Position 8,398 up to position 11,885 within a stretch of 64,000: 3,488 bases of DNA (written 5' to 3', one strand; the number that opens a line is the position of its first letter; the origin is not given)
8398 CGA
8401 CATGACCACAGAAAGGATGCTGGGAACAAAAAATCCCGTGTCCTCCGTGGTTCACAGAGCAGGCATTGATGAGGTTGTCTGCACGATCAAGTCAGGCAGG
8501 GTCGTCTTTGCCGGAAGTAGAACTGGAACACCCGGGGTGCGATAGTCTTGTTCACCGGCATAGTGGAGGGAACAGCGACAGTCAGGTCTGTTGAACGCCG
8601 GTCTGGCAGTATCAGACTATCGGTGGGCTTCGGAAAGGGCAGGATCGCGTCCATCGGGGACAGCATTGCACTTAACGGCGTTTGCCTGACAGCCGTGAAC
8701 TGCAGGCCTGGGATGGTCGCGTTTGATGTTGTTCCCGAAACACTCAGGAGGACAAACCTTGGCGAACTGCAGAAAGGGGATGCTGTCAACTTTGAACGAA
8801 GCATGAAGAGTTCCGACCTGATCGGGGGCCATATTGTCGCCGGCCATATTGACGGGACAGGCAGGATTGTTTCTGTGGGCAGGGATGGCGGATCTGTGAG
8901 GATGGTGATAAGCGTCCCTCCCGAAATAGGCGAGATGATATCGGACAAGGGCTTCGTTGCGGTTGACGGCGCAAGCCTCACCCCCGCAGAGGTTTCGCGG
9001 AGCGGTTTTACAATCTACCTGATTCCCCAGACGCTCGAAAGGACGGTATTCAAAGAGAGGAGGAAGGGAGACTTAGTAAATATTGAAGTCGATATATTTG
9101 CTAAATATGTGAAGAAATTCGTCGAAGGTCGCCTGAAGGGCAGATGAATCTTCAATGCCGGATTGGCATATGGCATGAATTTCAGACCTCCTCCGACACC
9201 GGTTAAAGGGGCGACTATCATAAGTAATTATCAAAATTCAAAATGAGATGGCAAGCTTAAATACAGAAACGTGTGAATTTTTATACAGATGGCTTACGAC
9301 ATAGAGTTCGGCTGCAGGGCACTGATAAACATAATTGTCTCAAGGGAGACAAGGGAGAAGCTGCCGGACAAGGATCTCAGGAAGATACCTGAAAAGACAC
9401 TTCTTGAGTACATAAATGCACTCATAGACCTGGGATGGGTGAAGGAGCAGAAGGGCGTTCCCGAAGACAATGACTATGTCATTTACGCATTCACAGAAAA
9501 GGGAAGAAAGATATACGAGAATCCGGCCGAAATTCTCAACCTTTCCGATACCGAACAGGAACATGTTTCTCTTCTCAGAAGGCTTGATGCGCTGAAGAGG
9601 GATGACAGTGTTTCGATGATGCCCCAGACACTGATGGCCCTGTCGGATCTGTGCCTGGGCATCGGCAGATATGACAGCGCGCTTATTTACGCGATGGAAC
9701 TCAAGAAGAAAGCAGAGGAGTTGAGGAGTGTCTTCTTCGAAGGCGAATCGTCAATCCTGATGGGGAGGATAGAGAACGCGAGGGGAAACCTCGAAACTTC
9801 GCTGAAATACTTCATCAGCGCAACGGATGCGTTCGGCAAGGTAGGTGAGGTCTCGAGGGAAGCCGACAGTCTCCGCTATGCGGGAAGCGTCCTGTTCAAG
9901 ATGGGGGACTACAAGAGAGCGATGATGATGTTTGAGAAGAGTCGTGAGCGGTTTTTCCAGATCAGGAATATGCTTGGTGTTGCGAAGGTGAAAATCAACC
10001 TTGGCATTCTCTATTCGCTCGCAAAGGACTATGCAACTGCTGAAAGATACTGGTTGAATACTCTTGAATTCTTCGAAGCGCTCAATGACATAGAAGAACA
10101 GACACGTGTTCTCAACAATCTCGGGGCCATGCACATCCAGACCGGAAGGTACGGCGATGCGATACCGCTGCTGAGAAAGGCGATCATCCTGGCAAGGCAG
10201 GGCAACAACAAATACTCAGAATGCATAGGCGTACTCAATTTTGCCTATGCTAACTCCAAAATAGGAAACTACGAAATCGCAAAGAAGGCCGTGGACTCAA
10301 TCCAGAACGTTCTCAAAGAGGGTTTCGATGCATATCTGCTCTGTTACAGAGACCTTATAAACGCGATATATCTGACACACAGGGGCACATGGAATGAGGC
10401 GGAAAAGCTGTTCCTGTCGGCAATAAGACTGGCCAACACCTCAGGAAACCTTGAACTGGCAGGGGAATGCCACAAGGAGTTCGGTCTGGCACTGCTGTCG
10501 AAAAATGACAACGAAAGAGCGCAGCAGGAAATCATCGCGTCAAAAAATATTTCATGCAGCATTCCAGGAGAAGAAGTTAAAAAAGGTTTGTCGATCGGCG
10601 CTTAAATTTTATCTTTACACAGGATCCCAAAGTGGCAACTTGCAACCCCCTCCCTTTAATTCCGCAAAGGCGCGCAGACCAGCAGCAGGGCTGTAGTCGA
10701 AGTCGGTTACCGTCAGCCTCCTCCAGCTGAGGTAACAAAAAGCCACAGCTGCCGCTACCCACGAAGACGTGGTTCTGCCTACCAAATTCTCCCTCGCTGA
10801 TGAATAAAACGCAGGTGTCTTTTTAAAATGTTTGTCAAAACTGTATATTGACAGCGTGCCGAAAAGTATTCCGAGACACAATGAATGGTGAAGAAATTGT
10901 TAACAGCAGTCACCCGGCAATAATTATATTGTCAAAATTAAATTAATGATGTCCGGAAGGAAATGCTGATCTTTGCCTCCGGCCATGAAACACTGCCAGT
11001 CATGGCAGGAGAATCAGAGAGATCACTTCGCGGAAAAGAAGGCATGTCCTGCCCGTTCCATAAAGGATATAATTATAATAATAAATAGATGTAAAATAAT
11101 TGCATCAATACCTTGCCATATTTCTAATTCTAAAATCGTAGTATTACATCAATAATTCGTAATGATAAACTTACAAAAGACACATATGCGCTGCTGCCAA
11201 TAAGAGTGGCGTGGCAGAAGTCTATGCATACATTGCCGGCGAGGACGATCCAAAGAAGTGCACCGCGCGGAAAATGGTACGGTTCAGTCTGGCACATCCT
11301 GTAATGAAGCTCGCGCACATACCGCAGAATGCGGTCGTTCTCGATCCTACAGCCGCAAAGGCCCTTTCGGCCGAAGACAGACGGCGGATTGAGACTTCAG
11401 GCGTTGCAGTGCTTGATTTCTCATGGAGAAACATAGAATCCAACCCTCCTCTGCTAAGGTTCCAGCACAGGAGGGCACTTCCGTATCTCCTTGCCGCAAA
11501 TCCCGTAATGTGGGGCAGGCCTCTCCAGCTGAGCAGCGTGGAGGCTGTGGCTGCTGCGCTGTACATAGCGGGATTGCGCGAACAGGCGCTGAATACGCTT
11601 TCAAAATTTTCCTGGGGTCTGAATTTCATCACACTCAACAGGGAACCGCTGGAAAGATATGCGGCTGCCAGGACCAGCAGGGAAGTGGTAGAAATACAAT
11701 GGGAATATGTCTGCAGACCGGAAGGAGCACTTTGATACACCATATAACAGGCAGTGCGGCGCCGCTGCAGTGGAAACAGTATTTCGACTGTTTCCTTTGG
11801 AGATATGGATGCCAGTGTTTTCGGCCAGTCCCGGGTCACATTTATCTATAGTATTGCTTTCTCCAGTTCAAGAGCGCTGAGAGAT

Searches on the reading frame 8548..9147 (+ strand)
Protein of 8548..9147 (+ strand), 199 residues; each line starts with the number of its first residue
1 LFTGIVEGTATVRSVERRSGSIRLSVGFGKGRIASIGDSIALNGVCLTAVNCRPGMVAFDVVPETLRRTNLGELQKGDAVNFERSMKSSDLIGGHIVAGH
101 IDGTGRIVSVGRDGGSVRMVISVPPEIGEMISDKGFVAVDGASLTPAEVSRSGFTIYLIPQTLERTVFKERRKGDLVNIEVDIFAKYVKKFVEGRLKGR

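Call 3: search_protein_families(library=pfam, proteins=[window:8548-9147:+])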
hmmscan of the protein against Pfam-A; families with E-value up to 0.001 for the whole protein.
window:8548-9147:+ (199 aa): 1 family
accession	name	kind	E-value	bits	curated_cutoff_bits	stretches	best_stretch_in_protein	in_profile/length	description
PF00677.23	Lum_binding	-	3.6e-46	155.5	27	2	99-182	2-86/86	Lumazine binding domain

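Call 4: search_protein_families(library=ncbifam, proteins=[window:8548-9147:+], max_evalue=0.001)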
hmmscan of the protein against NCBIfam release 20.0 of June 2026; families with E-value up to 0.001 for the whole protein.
window:8548-9147:+ (199 aa): 3 families
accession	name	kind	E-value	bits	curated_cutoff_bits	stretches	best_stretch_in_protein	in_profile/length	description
NF006767.1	PRK09289.1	equivalog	3.4e-63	212.4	155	1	1-191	1-191/192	riboflavin synthase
NF009566.0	PRK13020.1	equivalog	3.7e-58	196.1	180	1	1-196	1-198/206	riboflavin synthase subunit alpha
TIGR00187.1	ribE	equivalog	4e-58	196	156.6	1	1-194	1-197/207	riboflavin synthase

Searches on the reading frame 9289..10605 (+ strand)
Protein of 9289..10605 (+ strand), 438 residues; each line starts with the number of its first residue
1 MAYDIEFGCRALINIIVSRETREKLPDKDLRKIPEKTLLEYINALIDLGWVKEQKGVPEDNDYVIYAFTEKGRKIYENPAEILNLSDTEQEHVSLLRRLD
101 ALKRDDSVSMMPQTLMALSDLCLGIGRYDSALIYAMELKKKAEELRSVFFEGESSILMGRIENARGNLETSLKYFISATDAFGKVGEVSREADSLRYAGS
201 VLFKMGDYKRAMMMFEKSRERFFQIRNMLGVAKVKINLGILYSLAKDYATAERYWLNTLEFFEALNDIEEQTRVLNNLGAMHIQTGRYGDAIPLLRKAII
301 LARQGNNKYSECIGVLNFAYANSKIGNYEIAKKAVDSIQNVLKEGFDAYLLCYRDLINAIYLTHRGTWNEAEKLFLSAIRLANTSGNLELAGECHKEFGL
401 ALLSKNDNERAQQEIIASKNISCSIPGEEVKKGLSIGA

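Call 3: search_protein_families(library=pfam, proteins=[window:9289-10605:+])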
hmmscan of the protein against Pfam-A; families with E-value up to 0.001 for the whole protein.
window:9289-10605:+ (438 aa): 13 families
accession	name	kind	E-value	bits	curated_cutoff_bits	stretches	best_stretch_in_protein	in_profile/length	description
PF13424.12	TPR_12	-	3.1e-26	91.8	30.1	2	232-299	3-72/77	Tetratricopeptide repeat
PF13374.12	TPR_10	-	4.6e-15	55.5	27.5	1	274-304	4-34/42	Tetratricopeptide repeat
PF07719.23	TPR_2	-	2.8e-13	49.3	27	0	273-302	2-31/34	Tetratricopeptide repeat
PF00515.34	TPR_1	-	1.4e-11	44.2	27.8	0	273-302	2-31/34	Tetratricopeptide repeat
PF13176.12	TPR_7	-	4.8e-09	36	27.9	0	275-307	2-34/36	Tetratricopeptide repeat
PF13428.12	TPR_14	-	5.9e-09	36.2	23.5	0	277-299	6-28/44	Tetratricopeptide repeat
PF13181.12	TPR_8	-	2.7e-08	33.8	25.7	0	273-299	2-28/34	Tetratricopeptide repeat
PF13432.12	TPR_16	-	2.4e-07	31.5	32.7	0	247-303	12-62/65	Tetratricopeptide repeat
PF10602.15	RPN7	-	2.7e-07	30.9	29.6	1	266-379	29-140/174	26S proteasome subunit RPN7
PF14938.12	SNAP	-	1.6e-05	25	25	0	169-297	52-180/282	Soluble NSF attachment protein, SNAP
PF12895.13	ANAPC3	-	5.4e-05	23.8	27.2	0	191-221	22-54/82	Anaphase-promoting complex, cyclosome, subunit 3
PF17874.7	TPR_MalT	-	0.00023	21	45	0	234-321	42-129/336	MalT-like TPR region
PF14559.12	TPR_19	-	0.00076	20.2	25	0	283-339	2-52/68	Tetratricopeptide repeat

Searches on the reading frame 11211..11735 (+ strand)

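Call 3: search_protein_families(library=pfam, proteins=[window:11211-11735:+])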
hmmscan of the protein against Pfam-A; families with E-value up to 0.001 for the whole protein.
window:11211-11735:+ (174 aa): 2 families
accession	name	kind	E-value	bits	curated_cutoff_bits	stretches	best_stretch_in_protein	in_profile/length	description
PF04034.18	Ribo_biogen_C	-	2e-44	150.9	29.9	1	42-166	1-126/127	Ribosome biogenesis protein, C-terminal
PF04068.21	Fer4_RLI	-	8.6e-06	25.8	23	1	9-28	8-27/35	Possible Fer4-like domain in RNase L inhibitor, RLI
